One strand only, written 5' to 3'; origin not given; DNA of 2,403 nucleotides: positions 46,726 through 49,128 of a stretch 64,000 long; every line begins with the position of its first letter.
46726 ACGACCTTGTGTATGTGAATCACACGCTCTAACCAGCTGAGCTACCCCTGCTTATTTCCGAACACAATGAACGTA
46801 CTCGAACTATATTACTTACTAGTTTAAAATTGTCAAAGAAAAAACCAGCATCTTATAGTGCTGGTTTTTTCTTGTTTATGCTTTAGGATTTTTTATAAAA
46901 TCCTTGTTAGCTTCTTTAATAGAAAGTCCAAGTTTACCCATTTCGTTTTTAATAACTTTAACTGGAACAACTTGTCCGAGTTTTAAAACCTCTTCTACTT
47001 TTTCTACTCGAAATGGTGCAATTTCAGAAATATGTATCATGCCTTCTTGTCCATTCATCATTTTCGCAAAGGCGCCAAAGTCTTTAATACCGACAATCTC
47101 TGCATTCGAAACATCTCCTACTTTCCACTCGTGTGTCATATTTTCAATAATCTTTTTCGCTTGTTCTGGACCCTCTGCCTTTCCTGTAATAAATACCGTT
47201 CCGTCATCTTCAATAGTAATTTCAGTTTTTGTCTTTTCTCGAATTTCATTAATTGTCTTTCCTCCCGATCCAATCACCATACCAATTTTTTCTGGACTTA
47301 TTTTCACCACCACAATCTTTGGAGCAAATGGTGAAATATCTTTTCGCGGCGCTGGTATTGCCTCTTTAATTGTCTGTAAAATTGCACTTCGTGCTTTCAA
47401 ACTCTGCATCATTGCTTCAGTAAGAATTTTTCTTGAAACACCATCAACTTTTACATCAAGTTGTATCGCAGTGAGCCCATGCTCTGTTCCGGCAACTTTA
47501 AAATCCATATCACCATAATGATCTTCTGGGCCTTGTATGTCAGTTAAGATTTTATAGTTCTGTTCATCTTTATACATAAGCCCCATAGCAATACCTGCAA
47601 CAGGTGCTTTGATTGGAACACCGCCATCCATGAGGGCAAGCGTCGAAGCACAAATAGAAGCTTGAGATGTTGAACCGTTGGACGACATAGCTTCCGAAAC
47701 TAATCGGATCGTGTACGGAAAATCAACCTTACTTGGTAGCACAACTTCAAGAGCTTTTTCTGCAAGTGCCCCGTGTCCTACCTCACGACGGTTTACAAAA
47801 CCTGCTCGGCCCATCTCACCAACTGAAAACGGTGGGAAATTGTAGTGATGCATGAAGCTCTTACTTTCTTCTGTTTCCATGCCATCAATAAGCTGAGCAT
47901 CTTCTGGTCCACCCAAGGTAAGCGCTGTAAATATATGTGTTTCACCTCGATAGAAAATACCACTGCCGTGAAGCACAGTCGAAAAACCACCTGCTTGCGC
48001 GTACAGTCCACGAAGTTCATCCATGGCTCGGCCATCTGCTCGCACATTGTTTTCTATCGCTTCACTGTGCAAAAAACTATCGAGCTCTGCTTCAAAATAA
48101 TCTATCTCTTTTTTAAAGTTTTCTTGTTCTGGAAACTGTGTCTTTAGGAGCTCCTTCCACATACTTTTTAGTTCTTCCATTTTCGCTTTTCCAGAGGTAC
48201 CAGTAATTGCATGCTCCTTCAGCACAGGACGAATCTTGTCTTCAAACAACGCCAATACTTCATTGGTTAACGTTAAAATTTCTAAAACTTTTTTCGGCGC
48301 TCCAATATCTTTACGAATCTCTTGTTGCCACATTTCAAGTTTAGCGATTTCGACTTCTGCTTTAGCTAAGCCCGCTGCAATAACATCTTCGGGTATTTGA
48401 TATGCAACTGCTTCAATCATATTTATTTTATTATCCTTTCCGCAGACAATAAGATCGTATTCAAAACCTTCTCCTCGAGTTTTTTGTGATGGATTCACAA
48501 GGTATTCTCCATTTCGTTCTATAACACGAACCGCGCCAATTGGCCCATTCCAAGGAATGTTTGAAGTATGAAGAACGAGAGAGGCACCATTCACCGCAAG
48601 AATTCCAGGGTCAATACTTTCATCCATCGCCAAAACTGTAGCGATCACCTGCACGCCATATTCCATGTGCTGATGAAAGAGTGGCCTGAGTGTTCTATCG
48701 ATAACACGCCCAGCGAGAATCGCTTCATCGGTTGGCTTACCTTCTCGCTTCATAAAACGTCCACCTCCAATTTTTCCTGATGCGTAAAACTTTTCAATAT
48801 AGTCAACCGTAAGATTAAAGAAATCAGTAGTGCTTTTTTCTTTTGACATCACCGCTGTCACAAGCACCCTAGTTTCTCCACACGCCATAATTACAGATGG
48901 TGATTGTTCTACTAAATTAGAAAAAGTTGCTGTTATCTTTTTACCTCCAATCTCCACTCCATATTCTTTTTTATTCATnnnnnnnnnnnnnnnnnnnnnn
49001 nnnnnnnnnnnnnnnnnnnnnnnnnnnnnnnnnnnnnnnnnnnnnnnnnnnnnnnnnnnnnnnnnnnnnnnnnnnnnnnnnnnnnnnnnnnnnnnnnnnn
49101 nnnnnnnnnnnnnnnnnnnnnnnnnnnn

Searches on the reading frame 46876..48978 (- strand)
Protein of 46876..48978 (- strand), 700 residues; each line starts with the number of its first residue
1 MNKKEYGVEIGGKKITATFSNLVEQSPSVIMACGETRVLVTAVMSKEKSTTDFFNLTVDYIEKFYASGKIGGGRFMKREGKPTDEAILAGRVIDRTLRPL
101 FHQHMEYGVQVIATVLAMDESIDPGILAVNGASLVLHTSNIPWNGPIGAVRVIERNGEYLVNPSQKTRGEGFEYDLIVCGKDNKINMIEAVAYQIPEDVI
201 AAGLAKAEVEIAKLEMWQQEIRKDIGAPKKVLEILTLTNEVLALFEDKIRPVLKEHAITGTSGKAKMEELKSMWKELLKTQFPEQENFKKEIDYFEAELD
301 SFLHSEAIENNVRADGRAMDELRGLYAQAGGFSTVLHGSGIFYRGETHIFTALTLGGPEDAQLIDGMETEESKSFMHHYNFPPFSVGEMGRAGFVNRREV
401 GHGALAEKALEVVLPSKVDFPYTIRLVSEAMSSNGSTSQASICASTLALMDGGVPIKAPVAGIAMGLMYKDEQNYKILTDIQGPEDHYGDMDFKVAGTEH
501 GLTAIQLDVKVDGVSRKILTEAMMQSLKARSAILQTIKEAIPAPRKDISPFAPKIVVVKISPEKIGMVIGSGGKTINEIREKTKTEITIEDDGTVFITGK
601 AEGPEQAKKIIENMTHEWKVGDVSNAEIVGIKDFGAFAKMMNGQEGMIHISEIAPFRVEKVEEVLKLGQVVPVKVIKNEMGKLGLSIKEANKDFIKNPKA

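Call 3: search_protein_families(library=pfam, proteins=[window:46876-48978:-], max_evalue=0.1)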
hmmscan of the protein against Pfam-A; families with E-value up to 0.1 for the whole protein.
window:46876-48978:- (700 aa): 13 families
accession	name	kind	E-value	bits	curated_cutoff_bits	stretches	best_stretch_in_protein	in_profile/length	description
PF01138.27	RNase_PH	-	3.5e-40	137.9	25.5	2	13-142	3-130/130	3' exoribonuclease family, domain 1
PF00575.29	S1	-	4e-14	53.2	22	1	619-682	3-66/74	S1 RNA binding domain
PF00013.35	KH_1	-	1e-12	48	21.5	1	556-612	2-65/66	KH domain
PF03725.20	RNase_PH_C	-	1.5e-07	31.7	20.8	1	459-528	2-66/67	3' exoribonuclease family, domain 2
PF07650.23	KH_2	-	5.8e-05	23.3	22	1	552-597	23-68/78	KH domain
PF13083.13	KH_KhpA-B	-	0.0038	17.5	32.1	1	555-580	30-55/73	KhpA/KhpB, KH domain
PF22675.2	KH-I_KHDC4-BBP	-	0.0061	16.8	30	1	565-606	8-51/76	KHDC4/BBP-like, KH-domain type I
PF15218.11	SPATA25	-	0.031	14.5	27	1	424-466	136-176/228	Spermatogenesis-associated protein 25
PF21800.4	KH_KRR1_2nd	-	0.038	14.4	27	0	568-614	25-70/91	KRR1 small subunit processome component, second KH domain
PF24668.1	KH_Vigilin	-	0.056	13.4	27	0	574-609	2-41/50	Vigilin KH domain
PF23052.1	KH_N4BP1_2nd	-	0.067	13.7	27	0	569-621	18-70/120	N4BP1, second type I KH-domain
PF25228.1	Lips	-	0.078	11.5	27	0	192-305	723-832/892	Lips protein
PF08898.15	DUF1843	-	0.084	13.9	23.3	0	190-215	26-51/52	Domain of unknown function (DUF1843)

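Call 9: find_related_loci(query=window:46876-48978:-, collection=genome_contigs, flank=7000)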
Query window:46876-48978:- (700 aa) in genome_contigs; peptide patterns used: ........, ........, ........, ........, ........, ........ (x = any residue, [..] = any of these).
600 stretches matched a pattern (row limit reached: there are more); 599 encode a relative of the query (tblastn E <= 1e-3); the best 80 are kept; 80 distinct loci.
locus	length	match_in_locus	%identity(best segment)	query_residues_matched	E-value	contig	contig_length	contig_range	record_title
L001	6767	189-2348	61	1-694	0e+0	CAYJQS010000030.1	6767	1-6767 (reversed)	MAG TPA_asm: uncultured Candidatus Saccharibacteria bacterium isolate ERP125453_co1_243 genome assembly, contig: NODE_14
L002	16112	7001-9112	60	1-700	0e+0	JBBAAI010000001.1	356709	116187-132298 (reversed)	MAG: Candidatus Paceibacterota bacterium isolate SO_2017_GW3_38 scaffold_38_c1_OW296A_2017, whole genome shotgun sequenc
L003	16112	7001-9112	60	1-700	0e+0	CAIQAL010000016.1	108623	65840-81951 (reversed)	uncultured bacterium isolate MJ-time_bin-5891 genome assembly, contig: bin-5891:16/38, whole genome shotgun sequence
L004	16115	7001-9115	60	1-699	0e+0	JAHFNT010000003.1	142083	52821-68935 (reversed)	MAG: Candidatus Nomurabacteria bacterium isolate nzgw487 NODE_86_length_142084_cov_5.254933, whole genome shotgun sequen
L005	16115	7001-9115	60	1-696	0e+0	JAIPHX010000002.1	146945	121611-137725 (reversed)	MAG: Candidatus Paceibacterota bacterium isolate Tobar12.5m-G39 Tobar12-5m-C79, whole genome shotgun sequence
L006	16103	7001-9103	60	1-696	0e+0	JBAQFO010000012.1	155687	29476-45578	MAG: Minisyncoccia bacterium isolate MFD12003_ilm_asm_bin26 k127_82113, whole genome shotgun sequence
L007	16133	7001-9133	59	1-696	0e+0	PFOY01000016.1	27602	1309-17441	MAG: Candidatus Nomurabacteria bacterium CG_4_10_14_0_2_um_filter_30_12 CG_4_10_14_0.2_scaffold_560_c, whole genome shot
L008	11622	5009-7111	59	1-696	0e+0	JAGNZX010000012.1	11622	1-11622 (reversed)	MAG: Candidatus Paceibacterota bacterium isolate Go_Eff_bin_87 Go_Eff_12551_length_11622_cov_6.488821, whole genome shot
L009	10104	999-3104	59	1-691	0e+0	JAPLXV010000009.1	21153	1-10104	MAG: Candidatus Nomurabacteria bacterium isolate LacPavin_0419_WC90_MAG_34_11 LacPavin_0419_WC90_scaffold_325398, whole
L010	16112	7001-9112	59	1-700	0e+0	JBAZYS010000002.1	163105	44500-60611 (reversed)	MAG: Candidatus Paceibacterota bacterium isolate SO_2017_GW1_86 NODE_719_length_163105_cov_3.266557_OW334_2017, whole ge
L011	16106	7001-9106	59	1-696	0e+0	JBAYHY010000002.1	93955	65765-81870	MAG: Candidatus Paceibacterota bacterium isolate SO_2016_GW1_160 scaffold00536_OW334_2016, whole genome shotgun sequence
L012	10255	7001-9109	59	1-697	0e+0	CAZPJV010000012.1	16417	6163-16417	MAG TPA_asm: uncultured Candidatus Saccharibacteria bacterium isolate binchicken_co251_138 genome assembly, contig: NODE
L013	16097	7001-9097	59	1-698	0e+0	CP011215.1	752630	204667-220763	MAG: Candidatus Campbellbacteria bacterium GW2011_OD1_34_28 chromosome, complete genome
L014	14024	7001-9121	58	1-699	0e+0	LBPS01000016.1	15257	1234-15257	MAG: Candidatus Nomurabacteria bacterium GW2011_GWE2_34_25 UR57_C0016, whole genome shotgun sequence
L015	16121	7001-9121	59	1-694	0e+0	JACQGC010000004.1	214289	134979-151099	MAG: Candidatus Nomurabacteria bacterium isolate NC_groundwater_1063_Pr2_B-0.1um_42_14 rattlesnake_spring_18_scaffold_21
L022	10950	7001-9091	55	1-695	0e+0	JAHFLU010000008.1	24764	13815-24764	MAG: bacterium isolate nzgw440 NODE_1128_length_24765_cov_5.237421, whole genome shotgun sequence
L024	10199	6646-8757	55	1-697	0e+0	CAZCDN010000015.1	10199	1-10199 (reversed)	MAG TPA_asm: uncultured Candidatus Saccharibacteria bacterium isolate SRP286056_co1_156 genome assembly, contig: NODE_85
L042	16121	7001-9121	53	1-694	0e+0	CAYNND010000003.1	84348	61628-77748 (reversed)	MAG TPA_asm: uncultured Candidatus Saccharibacteria bacterium isolate SRP170004_co1_174 genome assembly, contig: NODE_31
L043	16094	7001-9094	53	1-694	0e+0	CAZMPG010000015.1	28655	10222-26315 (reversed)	MAG TPA_asm: uncultured Candidatus Saccharibacteria bacterium isolate SRP173033_co2_258 genome assembly, contig: NODE_54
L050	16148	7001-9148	51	1-696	0e+0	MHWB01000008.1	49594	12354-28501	MAG: Candidatus Zambryskibacteria bacterium RIFCSPLOWO2_01_FULL_39_39 rifcsplowo2_01_scaffold_3293, whole genome shotgun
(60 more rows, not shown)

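Call 85: search_protein_families(library=pfam, proteins=[L050:4294-6447:+, L013:5067-5966:+, L022:5774-6796:+, L024:5055-6449:+, L043:4129-5379:-, L042:6259-6846:-, L008:3972-4844:+, L013:3566-4183:+], max_evalue=0.001)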
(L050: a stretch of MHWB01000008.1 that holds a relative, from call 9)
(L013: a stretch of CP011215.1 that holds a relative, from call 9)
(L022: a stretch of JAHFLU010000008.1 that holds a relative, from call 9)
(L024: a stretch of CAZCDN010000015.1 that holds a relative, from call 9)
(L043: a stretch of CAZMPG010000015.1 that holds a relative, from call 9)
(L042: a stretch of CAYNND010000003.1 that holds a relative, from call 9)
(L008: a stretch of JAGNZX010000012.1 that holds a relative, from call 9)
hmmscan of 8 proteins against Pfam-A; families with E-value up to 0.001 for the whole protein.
L050:4294-6447:+ (717 aa): 7 families
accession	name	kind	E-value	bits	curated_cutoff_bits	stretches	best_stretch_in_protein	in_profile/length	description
PF00009.33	GTP_EFTU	-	3.2e-60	203.4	26.5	1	8-294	1-188/188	Elongation factor Tu GTP binding domain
PF03764.24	EFG_IV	-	8.6e-39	132.5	24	1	491-622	1-120/121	Elongation factor G, domain IV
PF14492.12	EFG_III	-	1.1e-33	115.5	27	1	416-489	1-74/75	Elongation Factor G, domain III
PF00679.30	EFG_C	-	8.6e-29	99.9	27.9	1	626-708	2-85/89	Elongation factor G C-terminus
PF22042.2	EF-G_D2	-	2.1e-16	60.2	27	1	321-404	1-83/84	Elongation factor G domain 2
PF03144.31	GTP_EFTU_D2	-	1.6e-14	54.5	30.3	1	336-403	1-73/73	Elongation factor Tu domain 2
PF16658.11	RF3_C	-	2.1e-06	28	40.1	1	424-506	14-96/132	Class II release factor RF3, C-terminal domain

L013:5067-5966:+ (299 aa): 2 families
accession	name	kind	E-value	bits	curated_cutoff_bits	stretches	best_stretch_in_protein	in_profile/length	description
PF01343.23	Peptidase_S49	-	1.2e-32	113.5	24.9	1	142-289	2-149/154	Peptidase family S49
PF25145.1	NfeD1b_N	-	1.4e-06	28.5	40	1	108-184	22-97/189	NfeD1b, N-terminal domain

L022:5774-6796:+ (340 aa): 3 families
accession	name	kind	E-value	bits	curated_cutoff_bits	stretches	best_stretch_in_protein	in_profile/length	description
PF08545.16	ACP_syn_III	-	2.9e-18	66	24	1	124-193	2-66/80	3-Oxoacyl-[acyl-carrier-protein (ACP)] synthase III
PF08541.16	ACP_syn_III_C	-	7.8e-17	61.7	26.6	1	246-333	3-90/90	3-Oxoacyl-[acyl-carrier-protein (ACP)] synthase III C terminal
PF00108.29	Thiolase_N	-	0.00013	21.9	26.4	1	58-158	17-114/260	Thiolase, N-terminal domain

L024:5055-6449:+ (464 aa): 1 family
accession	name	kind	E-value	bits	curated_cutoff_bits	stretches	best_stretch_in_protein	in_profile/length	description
PF09992.14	NAGPA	-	2.7e-05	24.9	25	1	298-408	53-147/169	Phosphodiester glycosidase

L043:4129-5379:- (416 aa): 3 families
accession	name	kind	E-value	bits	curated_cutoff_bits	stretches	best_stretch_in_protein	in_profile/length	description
PF13793.12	Pribosyltran_N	-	3e-27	95.2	25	1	95-216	2-117/117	N-terminal domain of ribose phosphate pyrophosphokinase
PF00156.33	Pribosyltran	-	1.3e-14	54.3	26.3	1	263-353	31-126/158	Phosphoribosyl transferase domain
PF14572.12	Pribosyl_synth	-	9.9e-13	48.9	27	1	313-401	82-170/184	Phosphoribosyl synthetase-associated domain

L042:6259-6846:- (195 aa): 4 families
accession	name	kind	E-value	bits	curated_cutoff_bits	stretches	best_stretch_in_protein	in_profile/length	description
PF06821.19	Ser_hydrolase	-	7.1e-09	36.2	22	1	36-182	9-156/172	Serine hydrolase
PF00561.26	Abhydrolase_1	-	1.3e-07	31.9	25.8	0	85-124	70-103/245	alpha/beta hydrolase fold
PF12146.15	Hydrolase_4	-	1.4e-05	25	27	0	81-125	73-115/239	Serine aminopeptidase, S33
PF12697.13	Abhydrolase_6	-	0.00021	22.5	26.3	0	5-120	1-95/217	Alpha/beta hydrolase family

L008:3972-4844:+ (290 aa): 0 families

L013:3566-4183:+ (205 aa): 3 families
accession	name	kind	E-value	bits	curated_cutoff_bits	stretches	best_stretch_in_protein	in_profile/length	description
PF13419.12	HAD_2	-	9e-25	88.2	23.8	1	6-175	2-178/178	Haloacid dehalogenase-like hydrolase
PF00702.32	Hydrolase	-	7.6e-14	53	26.4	1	3-166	2-188/191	haloacid dehalogenase-like hydrolase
PF13242.12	Hydrolase_like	-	1.7e-08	34.7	22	1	138-199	10-74/75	HAD-hyrolase-like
